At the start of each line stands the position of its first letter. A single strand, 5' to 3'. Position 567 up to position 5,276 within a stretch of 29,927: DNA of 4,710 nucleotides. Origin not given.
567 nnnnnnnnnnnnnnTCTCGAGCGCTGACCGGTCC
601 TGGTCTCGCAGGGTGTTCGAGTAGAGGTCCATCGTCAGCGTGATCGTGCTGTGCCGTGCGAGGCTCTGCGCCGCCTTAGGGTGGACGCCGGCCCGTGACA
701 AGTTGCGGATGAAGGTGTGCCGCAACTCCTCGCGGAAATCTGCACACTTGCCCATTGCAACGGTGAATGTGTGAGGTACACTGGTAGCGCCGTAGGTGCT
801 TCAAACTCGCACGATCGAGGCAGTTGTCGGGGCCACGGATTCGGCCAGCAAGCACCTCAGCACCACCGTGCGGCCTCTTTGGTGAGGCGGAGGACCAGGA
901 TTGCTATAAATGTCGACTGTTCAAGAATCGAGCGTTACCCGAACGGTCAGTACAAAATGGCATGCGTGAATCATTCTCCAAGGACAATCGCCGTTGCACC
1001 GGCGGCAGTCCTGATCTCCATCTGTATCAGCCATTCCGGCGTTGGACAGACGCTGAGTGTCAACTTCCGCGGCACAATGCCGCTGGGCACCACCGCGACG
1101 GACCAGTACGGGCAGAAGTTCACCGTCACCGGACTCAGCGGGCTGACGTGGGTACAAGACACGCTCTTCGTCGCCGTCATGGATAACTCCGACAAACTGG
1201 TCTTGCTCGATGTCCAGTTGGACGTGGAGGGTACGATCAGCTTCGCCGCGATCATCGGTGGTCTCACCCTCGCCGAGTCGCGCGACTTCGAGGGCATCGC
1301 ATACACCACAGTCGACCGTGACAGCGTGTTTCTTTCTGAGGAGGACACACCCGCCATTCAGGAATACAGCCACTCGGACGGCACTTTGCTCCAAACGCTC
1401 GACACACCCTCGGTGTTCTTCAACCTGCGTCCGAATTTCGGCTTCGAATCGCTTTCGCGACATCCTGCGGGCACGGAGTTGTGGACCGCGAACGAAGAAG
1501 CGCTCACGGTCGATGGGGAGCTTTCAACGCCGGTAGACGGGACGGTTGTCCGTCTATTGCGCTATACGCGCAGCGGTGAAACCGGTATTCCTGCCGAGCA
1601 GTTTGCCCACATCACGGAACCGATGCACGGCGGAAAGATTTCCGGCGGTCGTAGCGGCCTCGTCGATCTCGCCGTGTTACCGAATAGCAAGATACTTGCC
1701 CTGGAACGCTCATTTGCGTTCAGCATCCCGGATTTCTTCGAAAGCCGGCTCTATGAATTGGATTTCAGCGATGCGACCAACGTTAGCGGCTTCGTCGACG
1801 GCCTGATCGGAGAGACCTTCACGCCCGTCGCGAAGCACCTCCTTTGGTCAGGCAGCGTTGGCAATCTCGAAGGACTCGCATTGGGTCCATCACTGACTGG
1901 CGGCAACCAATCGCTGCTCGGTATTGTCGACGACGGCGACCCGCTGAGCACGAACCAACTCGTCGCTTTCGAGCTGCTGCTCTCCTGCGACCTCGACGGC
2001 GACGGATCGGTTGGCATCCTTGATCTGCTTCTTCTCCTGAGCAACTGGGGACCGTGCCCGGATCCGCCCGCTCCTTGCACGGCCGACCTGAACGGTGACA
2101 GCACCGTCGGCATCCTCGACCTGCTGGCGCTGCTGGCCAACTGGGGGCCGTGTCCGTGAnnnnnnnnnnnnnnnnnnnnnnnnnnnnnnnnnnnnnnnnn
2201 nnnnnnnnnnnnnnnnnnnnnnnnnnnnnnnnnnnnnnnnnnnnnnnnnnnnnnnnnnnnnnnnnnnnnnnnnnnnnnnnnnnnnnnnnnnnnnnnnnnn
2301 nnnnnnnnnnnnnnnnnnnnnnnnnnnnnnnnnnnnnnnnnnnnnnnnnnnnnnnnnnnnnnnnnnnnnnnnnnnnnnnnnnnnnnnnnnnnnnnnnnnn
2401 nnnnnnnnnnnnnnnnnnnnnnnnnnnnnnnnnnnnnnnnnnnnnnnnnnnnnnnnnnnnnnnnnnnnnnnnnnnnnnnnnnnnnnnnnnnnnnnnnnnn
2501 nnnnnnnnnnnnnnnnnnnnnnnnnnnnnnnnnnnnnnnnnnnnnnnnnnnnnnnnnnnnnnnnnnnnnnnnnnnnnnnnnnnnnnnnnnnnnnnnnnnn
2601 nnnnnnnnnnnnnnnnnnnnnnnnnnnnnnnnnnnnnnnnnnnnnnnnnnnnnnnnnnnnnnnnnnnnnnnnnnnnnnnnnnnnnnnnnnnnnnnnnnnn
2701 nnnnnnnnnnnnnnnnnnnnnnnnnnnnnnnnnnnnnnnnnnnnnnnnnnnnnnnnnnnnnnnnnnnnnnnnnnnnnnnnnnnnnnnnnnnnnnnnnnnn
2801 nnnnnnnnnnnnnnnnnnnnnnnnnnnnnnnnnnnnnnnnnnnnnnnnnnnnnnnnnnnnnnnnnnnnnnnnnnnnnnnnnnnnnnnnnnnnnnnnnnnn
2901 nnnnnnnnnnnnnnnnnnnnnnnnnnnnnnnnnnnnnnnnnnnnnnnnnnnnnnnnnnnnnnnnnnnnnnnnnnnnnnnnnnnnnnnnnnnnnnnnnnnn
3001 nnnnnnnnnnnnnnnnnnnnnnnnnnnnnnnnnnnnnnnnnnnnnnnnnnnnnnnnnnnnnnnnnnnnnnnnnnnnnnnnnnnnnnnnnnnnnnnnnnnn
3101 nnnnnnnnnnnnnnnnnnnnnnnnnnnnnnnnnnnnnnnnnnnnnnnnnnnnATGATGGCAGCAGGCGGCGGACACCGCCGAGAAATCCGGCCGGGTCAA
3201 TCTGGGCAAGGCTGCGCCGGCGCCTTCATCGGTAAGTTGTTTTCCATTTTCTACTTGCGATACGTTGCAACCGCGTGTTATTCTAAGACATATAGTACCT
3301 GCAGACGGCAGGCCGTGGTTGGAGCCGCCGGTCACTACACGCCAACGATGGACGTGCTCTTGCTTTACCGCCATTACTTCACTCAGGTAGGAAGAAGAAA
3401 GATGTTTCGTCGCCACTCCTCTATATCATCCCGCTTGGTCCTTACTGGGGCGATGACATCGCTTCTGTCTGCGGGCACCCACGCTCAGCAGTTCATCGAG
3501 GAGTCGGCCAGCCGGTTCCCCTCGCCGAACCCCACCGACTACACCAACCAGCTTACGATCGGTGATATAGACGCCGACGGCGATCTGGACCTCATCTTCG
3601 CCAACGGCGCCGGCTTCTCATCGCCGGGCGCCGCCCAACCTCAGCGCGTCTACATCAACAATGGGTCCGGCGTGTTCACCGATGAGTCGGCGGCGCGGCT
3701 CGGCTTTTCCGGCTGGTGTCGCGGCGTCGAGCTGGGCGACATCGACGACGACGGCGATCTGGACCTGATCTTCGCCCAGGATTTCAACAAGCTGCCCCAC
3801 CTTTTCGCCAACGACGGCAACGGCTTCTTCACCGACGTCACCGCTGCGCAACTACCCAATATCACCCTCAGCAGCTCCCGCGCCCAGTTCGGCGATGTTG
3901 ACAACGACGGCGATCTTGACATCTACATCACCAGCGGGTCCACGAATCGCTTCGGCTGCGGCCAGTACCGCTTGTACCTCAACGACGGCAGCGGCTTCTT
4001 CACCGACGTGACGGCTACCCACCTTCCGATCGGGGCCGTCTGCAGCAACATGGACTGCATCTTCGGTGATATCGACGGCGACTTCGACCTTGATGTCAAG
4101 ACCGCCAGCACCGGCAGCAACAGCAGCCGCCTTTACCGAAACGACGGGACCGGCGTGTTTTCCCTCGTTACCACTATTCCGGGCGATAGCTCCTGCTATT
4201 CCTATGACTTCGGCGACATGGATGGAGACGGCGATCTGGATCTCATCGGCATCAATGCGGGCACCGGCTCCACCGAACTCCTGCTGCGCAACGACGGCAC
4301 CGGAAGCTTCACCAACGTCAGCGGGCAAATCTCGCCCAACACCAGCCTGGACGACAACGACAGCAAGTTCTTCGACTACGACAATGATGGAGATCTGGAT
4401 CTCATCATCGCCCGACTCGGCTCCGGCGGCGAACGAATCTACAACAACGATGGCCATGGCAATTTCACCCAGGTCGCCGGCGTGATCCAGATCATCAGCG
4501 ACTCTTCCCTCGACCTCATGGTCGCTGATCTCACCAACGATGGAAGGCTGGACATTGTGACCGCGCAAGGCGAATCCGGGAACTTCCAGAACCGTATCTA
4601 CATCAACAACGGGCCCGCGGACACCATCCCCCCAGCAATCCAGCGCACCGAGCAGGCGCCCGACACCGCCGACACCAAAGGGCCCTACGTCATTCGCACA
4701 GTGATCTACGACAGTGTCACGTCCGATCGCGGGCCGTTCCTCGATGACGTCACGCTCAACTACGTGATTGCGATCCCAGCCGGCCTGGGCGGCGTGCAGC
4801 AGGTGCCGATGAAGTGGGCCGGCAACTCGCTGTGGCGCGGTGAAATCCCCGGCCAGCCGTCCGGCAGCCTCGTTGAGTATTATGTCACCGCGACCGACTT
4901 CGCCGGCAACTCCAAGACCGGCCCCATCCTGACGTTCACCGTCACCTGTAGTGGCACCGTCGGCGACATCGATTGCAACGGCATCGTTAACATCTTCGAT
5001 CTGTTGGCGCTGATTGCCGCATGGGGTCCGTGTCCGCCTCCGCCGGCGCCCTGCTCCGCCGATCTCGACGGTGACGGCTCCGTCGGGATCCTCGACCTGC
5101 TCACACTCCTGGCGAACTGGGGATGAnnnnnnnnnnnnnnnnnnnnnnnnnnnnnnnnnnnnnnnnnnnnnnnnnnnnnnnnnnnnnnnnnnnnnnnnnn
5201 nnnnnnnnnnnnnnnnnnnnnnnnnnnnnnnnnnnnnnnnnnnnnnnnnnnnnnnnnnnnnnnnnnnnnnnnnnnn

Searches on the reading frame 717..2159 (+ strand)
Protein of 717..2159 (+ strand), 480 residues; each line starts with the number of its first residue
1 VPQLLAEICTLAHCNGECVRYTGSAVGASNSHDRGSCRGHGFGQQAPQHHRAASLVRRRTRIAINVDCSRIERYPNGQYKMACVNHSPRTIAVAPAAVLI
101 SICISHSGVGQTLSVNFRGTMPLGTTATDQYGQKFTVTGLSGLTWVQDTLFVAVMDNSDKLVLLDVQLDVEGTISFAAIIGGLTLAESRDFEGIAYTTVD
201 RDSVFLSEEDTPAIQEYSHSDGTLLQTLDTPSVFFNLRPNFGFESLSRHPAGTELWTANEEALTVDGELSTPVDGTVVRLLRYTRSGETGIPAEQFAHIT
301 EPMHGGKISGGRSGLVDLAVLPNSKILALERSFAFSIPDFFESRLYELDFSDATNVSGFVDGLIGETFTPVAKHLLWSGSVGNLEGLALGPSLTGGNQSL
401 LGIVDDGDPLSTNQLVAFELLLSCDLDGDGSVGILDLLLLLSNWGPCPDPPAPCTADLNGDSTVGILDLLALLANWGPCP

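Call 26: search_protein_families(library=pfam, proteins=[window:717-2159:+], max_evalue=0.001)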
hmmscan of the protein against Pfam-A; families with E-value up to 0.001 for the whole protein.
window:717-2159:+ (480 aa): 3 families
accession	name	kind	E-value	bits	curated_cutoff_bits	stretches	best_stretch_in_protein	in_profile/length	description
PF13449.12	Phytase-like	-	6.2e-45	154.7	27.6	1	137-406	3-282/284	Esterase-like activity of phytase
PF06977.17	SdiA-regulated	-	4.7e-08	32.9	21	1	138-261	23-139/249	SdiA-regulated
PF00404.24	Dockerin_1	-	7.9e-05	23.2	22.9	1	425-472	3-52/57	Dockerin type I domain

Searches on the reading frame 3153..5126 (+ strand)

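Call 26: search_protein_families(library=pfam, proteins=[window:3153-5126:+], max_evalue=0.001)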
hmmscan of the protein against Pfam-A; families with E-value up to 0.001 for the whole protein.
window:3153-5126:+ (657 aa): 3 families
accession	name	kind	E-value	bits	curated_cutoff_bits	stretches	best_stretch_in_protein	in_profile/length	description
PF13517.12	FG-GAP_3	-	9.5e-46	154.7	26.9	6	138-206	1-60/61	FG-GAP-like repeat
PF01839.29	FG-GAP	-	1.2e-14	54.3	22.1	0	132-168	3-36/37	FG-GAP repeat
PF00404.24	Dockerin_1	-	0.00012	22.7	22.9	1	604-652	2-52/57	Dockerin type I domain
